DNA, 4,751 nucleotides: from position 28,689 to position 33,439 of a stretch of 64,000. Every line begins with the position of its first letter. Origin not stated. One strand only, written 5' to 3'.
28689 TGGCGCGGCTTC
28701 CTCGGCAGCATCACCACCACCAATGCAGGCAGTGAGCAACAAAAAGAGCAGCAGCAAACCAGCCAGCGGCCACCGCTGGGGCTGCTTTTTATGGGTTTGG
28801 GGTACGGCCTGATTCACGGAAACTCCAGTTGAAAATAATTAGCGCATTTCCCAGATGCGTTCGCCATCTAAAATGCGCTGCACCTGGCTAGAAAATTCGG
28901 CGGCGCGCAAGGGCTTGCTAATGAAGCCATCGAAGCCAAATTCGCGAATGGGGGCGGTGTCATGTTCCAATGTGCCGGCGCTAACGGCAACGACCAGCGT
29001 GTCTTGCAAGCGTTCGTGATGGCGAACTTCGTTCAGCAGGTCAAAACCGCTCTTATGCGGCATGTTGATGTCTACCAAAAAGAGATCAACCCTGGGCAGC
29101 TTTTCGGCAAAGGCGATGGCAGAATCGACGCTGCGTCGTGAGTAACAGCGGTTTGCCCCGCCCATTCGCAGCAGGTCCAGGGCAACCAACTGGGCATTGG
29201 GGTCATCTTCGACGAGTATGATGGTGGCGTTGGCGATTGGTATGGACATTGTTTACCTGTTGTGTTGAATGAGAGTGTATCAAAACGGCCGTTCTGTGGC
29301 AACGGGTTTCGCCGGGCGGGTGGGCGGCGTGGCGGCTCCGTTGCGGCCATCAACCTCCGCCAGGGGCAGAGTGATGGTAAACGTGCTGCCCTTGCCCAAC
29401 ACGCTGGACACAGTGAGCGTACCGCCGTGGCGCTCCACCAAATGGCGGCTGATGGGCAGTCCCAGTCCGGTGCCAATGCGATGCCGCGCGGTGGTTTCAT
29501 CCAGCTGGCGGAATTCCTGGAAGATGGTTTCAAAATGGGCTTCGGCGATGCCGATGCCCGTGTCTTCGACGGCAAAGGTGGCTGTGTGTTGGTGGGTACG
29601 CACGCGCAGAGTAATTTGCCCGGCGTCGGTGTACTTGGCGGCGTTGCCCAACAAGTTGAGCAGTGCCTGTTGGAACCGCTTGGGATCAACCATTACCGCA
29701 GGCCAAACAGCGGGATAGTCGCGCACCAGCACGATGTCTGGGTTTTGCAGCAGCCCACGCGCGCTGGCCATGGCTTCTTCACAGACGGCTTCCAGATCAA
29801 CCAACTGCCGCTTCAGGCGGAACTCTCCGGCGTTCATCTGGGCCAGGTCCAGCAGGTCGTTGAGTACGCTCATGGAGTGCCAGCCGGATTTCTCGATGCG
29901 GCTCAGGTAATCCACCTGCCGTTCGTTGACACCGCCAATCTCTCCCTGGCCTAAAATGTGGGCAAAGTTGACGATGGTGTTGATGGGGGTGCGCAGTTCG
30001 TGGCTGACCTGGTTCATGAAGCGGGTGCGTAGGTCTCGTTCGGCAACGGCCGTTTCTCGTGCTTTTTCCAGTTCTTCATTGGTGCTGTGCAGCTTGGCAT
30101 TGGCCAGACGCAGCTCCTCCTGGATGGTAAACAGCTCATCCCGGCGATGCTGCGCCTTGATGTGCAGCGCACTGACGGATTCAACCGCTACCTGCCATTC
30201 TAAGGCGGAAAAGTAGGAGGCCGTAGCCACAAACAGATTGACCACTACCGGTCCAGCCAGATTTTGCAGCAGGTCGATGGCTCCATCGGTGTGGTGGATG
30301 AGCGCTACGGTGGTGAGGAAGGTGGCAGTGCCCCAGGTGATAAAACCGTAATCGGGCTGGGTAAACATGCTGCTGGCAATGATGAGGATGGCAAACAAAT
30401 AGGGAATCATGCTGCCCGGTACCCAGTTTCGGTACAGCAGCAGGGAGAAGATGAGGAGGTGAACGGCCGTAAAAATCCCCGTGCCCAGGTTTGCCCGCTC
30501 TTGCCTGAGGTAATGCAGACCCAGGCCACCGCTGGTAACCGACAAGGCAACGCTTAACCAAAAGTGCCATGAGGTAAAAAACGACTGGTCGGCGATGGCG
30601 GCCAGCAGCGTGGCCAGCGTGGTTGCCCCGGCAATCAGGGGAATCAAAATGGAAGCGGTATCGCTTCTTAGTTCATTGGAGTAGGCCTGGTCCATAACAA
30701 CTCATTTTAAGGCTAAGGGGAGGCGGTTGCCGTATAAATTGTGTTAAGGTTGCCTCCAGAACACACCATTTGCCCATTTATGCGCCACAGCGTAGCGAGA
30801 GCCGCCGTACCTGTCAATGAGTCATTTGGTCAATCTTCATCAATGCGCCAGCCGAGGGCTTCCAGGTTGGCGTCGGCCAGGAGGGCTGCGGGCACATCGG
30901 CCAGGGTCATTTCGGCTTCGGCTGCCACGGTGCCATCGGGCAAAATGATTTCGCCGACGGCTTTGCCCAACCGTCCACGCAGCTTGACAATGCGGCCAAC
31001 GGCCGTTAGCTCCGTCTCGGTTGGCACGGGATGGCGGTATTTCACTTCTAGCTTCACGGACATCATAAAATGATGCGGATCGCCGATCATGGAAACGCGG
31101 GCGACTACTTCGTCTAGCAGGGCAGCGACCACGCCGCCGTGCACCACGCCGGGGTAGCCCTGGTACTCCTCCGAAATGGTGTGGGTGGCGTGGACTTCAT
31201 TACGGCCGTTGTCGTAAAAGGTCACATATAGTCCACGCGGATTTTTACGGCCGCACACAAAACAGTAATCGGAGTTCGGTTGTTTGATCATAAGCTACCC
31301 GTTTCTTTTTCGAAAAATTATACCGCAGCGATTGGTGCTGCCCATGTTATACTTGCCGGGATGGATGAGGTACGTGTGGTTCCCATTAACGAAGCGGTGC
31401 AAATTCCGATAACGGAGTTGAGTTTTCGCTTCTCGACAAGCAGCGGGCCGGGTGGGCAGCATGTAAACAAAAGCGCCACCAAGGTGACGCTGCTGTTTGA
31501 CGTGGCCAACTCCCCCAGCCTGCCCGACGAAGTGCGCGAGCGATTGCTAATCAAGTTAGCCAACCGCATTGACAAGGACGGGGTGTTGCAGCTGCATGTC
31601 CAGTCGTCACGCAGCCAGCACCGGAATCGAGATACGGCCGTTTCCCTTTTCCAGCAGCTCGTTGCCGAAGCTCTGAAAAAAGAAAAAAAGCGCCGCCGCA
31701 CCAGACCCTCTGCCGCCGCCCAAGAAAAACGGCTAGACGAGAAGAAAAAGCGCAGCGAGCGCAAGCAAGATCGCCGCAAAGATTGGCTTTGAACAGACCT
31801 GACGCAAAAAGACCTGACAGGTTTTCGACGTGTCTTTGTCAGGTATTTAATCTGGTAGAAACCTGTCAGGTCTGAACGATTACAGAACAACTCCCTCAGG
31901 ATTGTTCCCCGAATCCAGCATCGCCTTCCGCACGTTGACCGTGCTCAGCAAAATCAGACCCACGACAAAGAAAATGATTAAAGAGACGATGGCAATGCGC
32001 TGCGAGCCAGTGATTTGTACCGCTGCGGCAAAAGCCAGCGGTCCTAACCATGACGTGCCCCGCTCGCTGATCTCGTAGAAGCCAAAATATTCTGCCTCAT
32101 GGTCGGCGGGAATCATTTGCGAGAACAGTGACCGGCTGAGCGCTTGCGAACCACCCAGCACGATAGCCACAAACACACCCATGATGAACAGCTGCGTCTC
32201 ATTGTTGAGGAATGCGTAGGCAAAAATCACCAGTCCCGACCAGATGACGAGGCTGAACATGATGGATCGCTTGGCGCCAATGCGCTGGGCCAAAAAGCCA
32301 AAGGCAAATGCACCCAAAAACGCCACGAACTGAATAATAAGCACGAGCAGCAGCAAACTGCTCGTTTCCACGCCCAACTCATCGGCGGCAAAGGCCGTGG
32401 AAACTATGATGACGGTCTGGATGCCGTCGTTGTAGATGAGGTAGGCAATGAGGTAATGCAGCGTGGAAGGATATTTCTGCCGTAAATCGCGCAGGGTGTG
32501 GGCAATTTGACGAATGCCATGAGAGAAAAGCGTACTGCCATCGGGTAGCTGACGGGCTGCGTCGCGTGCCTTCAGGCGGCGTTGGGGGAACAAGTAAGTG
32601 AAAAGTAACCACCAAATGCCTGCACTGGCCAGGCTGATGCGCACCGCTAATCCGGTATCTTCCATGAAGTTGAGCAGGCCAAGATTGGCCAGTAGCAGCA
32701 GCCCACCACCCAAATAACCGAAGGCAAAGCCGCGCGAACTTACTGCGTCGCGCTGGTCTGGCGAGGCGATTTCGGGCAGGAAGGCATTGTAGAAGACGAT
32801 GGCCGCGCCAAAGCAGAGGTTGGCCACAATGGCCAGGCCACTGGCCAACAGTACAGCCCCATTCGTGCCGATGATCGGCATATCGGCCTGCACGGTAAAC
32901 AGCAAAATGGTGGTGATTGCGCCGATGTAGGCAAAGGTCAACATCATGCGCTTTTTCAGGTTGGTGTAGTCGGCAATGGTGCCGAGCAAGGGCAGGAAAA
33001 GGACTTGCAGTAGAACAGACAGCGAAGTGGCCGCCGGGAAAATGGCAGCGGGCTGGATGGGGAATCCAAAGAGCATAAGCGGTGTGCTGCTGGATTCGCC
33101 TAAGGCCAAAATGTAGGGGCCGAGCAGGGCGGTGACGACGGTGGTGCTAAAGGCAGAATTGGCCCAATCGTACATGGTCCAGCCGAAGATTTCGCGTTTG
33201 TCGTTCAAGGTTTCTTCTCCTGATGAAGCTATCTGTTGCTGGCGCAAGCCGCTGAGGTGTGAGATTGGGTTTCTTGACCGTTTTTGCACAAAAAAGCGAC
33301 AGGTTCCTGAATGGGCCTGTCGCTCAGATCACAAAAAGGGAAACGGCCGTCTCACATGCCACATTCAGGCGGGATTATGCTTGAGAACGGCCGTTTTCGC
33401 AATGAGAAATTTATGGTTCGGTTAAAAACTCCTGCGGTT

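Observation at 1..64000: Hyper-abundant octamer palindrome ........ (mostly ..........): a HIP1-like highly iterated palindrome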

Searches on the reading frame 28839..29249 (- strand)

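Call 14: search_protein_families(library=pfam, proteins=[window:28839-29249:-])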
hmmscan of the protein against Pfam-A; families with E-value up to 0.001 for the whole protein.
window:28839-29249:- (136 aa): 1 family
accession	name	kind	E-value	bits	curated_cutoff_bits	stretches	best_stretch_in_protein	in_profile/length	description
PF00072.30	Response_reg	-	2.6e-14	53.8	30.2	1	10-123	1-110/111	Response regulator receiver domain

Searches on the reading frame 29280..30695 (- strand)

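Call 6: search_protein_families(library=pfam, proteins=[window:29280-30695:-])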
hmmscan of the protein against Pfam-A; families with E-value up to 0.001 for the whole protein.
window:29280-30695:- (471 aa): 3 families
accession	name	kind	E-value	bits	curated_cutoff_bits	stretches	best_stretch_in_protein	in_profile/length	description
PF02518.31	HATPase_c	-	8.5e-29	100.7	26.4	1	337-446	2-110/111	Histidine kinase-, DNA gyrase B-, and HSP90-like ATPase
PF00512.31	HisKA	-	1.9e-14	53.9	26.9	1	223-290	2-66/66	His Kinase A (phospho-acceptor) domain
PF13589.12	HATPase_c_3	-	0.00035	21.1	25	1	341-402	3-63/137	Histidine kinase-, DNA gyrase B-, and HSP90-like ATPase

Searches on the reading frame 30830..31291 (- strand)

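Call 14: search_protein_families(library=pfam, proteins=[window:30830-31291:-])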
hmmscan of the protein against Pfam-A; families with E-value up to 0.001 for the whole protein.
window:30830-31291:- (153 aa): 1 family
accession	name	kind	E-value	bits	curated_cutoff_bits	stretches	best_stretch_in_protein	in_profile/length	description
PF03061.28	4HBT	-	4.3e-11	43.4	20.6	1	48-123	2-78/79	Thioesterase superfamily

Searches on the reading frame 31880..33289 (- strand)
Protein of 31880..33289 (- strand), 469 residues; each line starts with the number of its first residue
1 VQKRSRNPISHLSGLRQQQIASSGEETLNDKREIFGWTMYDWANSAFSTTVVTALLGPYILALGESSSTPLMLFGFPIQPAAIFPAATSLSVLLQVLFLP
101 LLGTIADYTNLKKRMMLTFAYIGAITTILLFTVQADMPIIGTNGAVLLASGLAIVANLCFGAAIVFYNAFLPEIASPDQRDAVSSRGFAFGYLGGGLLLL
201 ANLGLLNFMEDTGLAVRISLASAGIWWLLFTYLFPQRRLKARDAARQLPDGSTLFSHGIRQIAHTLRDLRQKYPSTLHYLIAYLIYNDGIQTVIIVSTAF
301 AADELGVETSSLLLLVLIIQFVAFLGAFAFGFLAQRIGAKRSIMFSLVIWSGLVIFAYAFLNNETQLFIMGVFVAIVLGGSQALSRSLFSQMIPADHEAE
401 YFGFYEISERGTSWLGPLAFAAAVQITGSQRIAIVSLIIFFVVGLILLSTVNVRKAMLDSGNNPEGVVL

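Call 6: search_protein_families(library=pfam, proteins=[window:31880-33289:-])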
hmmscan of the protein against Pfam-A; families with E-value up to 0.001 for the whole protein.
window:31880-33289:- (469 aa): 4 families
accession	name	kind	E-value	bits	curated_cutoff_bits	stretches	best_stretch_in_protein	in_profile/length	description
PF11700.14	ATG22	-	1.4e-91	308.1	24.1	1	30-459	2-480/482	Vacuole effluxer Atg22 like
PF07690.21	MFS_1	-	2.5e-14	53.4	33.4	1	282-450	4-173/347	Major Facilitator Superfamily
PF13347.12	MFS_2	-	2.6e-07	30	27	1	91-429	42-386/427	MFS/sugar transport protein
PF00083.30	Sugar_tr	-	1.8e-05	24.2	22.3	1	308-396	44-134/452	Sugar (and other) transporter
